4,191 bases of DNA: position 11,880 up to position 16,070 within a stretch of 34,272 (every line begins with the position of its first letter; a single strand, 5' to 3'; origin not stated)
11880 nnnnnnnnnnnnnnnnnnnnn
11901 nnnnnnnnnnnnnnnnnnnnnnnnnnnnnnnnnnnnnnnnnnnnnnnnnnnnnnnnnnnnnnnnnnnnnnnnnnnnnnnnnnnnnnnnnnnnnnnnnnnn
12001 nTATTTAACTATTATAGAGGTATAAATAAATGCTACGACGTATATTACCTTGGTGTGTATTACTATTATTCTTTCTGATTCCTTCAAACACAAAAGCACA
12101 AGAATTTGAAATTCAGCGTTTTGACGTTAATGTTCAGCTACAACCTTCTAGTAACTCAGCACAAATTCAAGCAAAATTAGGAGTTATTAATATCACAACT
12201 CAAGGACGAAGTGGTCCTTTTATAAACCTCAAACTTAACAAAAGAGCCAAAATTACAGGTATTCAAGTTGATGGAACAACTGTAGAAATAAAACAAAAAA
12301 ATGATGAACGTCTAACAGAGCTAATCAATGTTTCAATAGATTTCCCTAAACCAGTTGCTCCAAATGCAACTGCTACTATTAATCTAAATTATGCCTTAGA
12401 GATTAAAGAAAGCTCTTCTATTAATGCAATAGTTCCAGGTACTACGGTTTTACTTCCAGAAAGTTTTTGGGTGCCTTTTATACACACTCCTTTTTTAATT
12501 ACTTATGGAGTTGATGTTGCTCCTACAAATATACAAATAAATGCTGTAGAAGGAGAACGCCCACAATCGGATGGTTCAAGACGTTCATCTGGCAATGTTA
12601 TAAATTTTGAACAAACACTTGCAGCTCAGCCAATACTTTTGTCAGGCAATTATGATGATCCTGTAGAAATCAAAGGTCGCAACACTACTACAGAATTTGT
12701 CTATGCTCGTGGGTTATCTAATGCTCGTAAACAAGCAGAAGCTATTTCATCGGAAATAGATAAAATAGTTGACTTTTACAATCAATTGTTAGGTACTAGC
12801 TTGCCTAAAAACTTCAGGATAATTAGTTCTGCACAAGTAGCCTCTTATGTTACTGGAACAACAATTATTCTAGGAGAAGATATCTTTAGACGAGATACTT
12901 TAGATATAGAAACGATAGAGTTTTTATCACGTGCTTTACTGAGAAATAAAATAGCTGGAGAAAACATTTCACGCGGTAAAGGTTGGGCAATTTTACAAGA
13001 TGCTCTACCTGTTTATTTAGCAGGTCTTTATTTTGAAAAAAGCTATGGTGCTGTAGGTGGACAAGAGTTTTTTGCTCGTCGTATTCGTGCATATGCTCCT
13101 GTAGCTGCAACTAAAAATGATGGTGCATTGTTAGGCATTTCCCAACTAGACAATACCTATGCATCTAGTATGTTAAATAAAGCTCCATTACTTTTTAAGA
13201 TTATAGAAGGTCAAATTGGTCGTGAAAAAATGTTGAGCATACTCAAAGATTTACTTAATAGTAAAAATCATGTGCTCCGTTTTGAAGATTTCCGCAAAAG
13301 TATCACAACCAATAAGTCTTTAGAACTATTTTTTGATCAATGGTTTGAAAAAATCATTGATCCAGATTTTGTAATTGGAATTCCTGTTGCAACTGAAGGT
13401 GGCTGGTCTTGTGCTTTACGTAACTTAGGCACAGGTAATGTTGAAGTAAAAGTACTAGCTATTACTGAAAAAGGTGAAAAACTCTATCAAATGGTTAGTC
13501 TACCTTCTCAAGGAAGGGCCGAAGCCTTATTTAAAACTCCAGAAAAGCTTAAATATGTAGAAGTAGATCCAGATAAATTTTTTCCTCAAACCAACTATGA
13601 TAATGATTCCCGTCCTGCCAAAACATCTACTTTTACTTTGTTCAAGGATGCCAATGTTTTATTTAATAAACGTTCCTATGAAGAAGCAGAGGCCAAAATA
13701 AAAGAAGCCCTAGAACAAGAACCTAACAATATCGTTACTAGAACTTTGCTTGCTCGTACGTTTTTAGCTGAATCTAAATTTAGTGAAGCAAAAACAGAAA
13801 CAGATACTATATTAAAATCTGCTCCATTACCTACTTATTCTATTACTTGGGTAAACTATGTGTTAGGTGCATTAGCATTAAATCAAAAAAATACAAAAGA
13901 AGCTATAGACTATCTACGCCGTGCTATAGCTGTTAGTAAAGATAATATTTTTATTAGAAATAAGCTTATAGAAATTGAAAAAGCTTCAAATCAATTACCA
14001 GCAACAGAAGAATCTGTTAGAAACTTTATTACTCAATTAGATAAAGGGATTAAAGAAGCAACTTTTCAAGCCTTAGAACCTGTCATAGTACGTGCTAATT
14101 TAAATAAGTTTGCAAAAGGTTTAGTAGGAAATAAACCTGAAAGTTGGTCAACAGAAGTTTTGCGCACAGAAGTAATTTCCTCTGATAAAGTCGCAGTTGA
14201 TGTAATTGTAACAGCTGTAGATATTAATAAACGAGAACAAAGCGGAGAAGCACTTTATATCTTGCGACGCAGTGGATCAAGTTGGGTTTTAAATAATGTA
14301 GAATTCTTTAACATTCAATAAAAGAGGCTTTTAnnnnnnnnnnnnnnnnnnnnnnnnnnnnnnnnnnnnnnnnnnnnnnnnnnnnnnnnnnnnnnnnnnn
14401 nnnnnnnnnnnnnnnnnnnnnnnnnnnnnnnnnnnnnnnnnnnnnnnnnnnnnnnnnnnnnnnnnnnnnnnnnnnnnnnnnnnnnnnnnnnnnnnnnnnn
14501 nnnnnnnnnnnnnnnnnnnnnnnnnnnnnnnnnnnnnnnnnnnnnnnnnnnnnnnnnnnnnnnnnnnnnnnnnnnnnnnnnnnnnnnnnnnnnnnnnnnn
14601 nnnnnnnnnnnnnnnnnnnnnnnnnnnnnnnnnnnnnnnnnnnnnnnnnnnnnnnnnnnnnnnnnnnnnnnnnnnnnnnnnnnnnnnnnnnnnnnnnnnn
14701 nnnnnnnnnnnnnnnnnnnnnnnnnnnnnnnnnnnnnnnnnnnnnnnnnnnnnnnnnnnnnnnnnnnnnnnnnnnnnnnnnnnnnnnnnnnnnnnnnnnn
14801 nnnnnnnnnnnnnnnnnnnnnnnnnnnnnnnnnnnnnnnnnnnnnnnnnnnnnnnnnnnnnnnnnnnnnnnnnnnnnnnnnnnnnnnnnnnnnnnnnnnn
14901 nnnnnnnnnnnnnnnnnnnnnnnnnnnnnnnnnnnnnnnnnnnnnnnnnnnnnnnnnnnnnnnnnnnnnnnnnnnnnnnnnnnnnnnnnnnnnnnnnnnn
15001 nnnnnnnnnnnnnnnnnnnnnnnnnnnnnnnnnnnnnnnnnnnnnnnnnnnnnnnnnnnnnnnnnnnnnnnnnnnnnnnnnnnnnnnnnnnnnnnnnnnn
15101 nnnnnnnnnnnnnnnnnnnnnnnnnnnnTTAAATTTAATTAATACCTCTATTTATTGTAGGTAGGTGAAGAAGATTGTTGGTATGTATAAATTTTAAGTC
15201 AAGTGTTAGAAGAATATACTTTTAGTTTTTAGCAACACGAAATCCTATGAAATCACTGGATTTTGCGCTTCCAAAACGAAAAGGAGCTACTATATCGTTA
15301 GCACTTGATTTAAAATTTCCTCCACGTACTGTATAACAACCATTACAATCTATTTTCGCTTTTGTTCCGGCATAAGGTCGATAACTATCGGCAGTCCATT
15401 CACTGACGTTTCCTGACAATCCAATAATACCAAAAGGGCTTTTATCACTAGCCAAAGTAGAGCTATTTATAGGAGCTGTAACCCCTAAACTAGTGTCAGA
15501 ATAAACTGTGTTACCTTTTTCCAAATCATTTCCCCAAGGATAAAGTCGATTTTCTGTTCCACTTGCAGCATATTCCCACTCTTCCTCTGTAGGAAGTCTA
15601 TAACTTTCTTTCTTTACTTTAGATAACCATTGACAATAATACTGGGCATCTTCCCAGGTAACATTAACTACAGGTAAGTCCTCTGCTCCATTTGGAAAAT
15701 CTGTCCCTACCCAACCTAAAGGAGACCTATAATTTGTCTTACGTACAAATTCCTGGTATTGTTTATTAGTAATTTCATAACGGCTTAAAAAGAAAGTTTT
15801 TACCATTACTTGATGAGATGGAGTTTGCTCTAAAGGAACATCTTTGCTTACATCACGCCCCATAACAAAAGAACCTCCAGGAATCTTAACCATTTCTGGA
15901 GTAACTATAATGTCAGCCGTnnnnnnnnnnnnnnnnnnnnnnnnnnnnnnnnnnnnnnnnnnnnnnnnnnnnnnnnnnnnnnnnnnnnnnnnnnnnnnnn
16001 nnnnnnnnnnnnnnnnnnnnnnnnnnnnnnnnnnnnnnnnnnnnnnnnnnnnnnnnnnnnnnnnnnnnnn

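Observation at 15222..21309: Periplasm-sensing Ser/Thr kinase (DUF4388-STK-TM-FGE) immediately downstream of a secreted PPC-TPR-CHAT protease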

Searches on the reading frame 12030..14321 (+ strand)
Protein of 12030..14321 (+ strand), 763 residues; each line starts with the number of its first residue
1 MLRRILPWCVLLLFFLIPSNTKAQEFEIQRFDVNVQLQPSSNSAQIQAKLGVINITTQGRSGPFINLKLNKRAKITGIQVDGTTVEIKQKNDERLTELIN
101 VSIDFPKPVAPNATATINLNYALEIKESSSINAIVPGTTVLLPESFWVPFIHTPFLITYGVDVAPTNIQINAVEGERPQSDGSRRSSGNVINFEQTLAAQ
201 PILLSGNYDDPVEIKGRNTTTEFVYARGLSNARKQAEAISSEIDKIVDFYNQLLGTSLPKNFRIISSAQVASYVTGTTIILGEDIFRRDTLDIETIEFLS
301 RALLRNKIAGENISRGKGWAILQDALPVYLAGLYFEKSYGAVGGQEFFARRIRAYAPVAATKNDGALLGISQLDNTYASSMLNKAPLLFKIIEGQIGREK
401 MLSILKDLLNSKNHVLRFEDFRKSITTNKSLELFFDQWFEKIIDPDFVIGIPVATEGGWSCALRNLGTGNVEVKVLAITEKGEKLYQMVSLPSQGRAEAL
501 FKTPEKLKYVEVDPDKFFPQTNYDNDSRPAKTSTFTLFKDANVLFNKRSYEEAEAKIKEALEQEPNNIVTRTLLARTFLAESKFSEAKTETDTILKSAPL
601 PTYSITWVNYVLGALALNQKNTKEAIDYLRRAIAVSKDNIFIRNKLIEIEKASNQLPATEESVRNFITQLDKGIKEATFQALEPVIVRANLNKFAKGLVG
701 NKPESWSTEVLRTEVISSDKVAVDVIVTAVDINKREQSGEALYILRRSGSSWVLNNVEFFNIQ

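Call 6: search_protein_families(library=pfam, proteins=[window:12030-14321:+], max_evalue=0.001)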
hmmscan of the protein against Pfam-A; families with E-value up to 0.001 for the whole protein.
window:12030-14321:+ (763 aa): 9 families
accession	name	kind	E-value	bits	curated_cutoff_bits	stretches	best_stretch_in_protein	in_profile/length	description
PF14559.12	TPR_19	-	3.5e-09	37.3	25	1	549-601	6-59/68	Tetratricopeptide repeat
PF24575.1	TPR_Slam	-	4e-08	34.1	35.2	0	530-590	43-103/104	Surface lipoprotein assembly modifier, N-terminal TPR repeats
PF07719.23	TPR_2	-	4e-08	33.2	27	0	610-639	5-34/34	Tetratricopeptide repeat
PF00515.34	TPR_1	-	2.3e-07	30.8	27.8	0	610-639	5-34/34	Tetratricopeptide repeat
PF13428.12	TPR_14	-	7.1e-07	29.8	23.5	0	610-648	5-43/44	Tetratricopeptide repeat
PF13432.12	TPR_16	-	0.00023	22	32.7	0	573-633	2-58/65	Tetratricopeptide repeat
PF13181.12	TPR_8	-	0.00036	20.9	25.7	0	609-639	4-34/34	Tetratricopeptide repeat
PF12895.13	ANAPC3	-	0.00053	20.7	27.2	0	534-587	26-75/82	Anaphase-promoting complex, cyclosome, subunit 3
PF13424.12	TPR_12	-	0.00085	19.9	30.1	0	609-637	48-76/77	Tetratricopeptide repeat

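Call 72: search_protein_families(library=padloc, proteins=[window:12030-14321:+], max_evalue=0.001)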
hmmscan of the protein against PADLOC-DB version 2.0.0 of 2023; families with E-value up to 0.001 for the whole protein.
window:12030-14321:+ (763 aa): 0 families

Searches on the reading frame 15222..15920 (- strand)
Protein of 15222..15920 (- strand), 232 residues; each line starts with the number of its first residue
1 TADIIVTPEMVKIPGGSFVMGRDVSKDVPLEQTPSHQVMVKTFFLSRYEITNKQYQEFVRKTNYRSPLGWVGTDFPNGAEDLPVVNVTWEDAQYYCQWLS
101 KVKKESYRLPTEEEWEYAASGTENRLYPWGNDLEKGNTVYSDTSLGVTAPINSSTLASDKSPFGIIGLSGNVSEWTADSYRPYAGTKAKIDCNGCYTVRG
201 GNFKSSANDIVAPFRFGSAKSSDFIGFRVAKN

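Call 42: search_solved_structures(query=window:15222-15920:-, max_evalue=0.001, show_alignments=3)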
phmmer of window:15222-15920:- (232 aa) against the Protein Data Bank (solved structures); distinct sequences matched with E-value up to 0.001: 29.
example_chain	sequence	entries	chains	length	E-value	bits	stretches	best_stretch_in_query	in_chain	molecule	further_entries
7spq_A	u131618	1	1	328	5.8e-28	101.2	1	31-230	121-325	Serine/threonine kinase ToxD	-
2aft_X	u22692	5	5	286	4.8e-22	81.8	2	60-188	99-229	Sulfatase modifying factor 1 | Sulfatase-modifying factor 1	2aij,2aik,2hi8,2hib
2afy_X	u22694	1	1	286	5.2e-22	81.7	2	60-187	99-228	Sulfatase modifying factor 1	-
2aii_X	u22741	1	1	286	5.3e-22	81.7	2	59-186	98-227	Sulfatase modifying factor 1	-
1y1e_X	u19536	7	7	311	5.9e-22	81.6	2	60-186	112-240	C-alpha-formyglycine-generating enzyme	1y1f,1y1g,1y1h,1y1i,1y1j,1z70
31dc_A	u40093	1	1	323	7.1e-22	81.3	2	60-190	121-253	Formylglycine-generating enzyme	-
5ssy_A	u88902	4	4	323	7.9e-22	81.1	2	60-186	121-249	Formylglycine-generating enzyme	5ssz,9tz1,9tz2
5ssx_A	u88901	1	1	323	1.9e-21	79.9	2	60-186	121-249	Formylglycine-generating enzyme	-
1y4j_A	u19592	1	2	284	3.8e-21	78.9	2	61-230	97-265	Sulfatase modifying factor 2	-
8aru_A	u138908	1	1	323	4.2e-21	78.8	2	60-186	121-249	Formylglycine-generating enzyme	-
9myj_B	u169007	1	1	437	9.9e-20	74.3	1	78-193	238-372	Lipoprotein, putative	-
9p6h_B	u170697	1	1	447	1.2e-19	74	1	78-193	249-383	Lipoprotein, putative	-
9mzu_A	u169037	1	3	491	1.8e-19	73.4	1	78-193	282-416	PorK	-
9ots_A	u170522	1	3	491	1.8e-19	73.4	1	78-193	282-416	Por secretion system protein porK/gldK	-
6muj_A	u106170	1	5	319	1.6e-17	67.1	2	59-203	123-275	Formylglycine-generating enzyme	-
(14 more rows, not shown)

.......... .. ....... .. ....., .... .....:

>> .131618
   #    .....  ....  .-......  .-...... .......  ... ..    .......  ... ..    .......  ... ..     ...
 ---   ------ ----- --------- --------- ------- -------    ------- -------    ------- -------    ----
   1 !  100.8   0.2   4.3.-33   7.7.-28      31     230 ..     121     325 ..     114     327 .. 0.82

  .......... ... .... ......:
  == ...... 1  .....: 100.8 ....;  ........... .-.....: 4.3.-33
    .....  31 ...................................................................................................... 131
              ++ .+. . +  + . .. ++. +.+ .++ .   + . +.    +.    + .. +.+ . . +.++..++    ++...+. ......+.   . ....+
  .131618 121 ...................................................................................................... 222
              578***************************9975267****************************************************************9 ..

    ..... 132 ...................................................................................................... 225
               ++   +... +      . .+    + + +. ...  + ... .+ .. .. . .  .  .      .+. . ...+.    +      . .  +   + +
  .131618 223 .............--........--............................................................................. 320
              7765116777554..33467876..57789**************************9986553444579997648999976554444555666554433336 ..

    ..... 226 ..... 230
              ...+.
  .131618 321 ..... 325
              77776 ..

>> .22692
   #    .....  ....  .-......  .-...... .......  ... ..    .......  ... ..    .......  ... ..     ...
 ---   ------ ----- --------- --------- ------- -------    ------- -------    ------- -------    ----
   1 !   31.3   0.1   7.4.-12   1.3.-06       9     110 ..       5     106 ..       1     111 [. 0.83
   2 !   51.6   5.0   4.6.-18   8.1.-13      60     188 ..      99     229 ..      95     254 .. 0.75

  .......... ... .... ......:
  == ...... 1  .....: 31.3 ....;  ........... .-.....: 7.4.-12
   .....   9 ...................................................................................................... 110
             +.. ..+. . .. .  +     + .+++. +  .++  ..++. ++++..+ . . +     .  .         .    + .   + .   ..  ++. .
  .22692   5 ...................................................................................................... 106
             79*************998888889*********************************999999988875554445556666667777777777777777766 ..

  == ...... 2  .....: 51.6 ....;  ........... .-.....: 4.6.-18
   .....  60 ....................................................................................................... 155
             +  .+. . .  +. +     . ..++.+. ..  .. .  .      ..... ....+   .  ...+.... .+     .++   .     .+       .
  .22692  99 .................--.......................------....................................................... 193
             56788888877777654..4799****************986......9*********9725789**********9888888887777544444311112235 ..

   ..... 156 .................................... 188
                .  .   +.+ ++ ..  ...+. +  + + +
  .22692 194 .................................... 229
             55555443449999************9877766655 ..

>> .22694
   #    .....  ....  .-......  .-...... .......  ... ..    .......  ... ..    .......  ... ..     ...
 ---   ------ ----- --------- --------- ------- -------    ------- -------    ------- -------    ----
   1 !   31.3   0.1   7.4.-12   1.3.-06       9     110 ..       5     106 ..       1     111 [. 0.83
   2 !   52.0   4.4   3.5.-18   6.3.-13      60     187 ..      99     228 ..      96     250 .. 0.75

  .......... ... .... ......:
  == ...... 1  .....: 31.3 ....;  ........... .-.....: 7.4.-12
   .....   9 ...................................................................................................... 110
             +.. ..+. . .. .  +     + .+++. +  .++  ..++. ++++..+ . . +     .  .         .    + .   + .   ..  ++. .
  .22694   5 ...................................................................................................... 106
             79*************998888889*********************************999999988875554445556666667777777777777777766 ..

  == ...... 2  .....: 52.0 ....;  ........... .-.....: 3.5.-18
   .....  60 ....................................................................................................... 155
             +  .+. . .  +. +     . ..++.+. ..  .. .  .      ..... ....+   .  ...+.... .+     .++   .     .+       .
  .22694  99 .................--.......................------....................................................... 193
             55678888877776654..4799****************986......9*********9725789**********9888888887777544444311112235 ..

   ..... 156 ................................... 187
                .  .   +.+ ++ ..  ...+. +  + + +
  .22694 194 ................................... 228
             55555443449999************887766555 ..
